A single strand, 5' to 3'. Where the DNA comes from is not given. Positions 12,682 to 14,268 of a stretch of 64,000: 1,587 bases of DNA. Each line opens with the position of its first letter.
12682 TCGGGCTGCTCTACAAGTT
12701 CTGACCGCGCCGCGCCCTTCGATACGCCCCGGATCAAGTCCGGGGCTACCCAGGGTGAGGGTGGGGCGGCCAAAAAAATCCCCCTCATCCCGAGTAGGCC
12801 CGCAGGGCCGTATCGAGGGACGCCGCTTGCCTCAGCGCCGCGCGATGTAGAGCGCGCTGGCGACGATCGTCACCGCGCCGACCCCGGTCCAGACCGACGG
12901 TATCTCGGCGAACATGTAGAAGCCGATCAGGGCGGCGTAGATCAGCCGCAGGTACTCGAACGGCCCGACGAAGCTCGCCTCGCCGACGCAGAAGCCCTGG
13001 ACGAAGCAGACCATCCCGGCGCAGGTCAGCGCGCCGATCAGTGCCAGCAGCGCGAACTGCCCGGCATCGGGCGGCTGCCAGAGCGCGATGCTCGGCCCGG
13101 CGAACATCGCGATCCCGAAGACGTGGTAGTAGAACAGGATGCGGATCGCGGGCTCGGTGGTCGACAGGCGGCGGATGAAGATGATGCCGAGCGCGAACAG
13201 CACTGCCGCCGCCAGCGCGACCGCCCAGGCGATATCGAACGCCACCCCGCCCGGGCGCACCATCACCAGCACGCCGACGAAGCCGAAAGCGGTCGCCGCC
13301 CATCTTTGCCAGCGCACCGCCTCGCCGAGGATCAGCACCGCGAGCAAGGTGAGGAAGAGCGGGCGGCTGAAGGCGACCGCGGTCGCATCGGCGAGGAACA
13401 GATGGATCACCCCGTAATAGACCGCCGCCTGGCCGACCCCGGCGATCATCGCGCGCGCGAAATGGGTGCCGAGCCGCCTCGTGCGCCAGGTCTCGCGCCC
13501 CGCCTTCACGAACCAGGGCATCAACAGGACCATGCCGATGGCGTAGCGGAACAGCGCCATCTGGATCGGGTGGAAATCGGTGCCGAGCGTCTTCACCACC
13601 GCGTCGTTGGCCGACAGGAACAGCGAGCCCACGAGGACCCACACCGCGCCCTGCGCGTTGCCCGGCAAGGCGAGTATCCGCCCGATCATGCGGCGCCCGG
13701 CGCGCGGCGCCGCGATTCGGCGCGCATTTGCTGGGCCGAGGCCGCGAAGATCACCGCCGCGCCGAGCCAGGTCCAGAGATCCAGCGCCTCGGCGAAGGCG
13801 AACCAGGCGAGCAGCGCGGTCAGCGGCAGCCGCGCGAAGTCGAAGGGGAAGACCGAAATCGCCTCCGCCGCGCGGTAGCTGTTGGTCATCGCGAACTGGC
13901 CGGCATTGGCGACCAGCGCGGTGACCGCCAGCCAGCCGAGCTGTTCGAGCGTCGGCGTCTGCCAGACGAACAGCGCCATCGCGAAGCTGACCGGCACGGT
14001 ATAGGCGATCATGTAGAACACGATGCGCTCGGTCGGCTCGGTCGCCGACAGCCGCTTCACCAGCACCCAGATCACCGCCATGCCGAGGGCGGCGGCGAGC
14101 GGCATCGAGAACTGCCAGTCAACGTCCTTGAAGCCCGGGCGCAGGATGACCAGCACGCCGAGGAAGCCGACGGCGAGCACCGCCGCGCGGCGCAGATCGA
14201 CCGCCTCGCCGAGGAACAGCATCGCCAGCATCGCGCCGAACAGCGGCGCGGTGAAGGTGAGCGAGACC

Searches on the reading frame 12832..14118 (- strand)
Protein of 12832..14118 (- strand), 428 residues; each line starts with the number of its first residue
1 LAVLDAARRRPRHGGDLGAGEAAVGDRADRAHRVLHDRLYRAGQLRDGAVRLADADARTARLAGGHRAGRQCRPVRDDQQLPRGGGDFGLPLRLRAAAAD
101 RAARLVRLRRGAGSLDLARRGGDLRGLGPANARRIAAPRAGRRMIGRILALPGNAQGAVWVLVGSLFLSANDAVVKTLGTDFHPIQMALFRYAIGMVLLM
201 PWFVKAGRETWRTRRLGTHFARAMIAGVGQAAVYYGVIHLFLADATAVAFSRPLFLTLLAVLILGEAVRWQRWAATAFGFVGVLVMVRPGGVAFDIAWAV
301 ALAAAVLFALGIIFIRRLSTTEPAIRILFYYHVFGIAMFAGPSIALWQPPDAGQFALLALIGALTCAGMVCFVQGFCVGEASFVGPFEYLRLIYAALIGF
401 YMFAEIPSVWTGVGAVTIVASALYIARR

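Call 37: search_protein_families(library=pfam, proteins=[window:12832-14118:-], max_evalue=0.00001)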
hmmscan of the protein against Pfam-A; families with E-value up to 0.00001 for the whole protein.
window:12832-14118:- (428 aa): 1 family
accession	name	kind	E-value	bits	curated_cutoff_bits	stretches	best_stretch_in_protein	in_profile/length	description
PF00892.27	EamA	-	9.5e-25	87.9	28.2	2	157-287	3-134/135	EamA-like transporter family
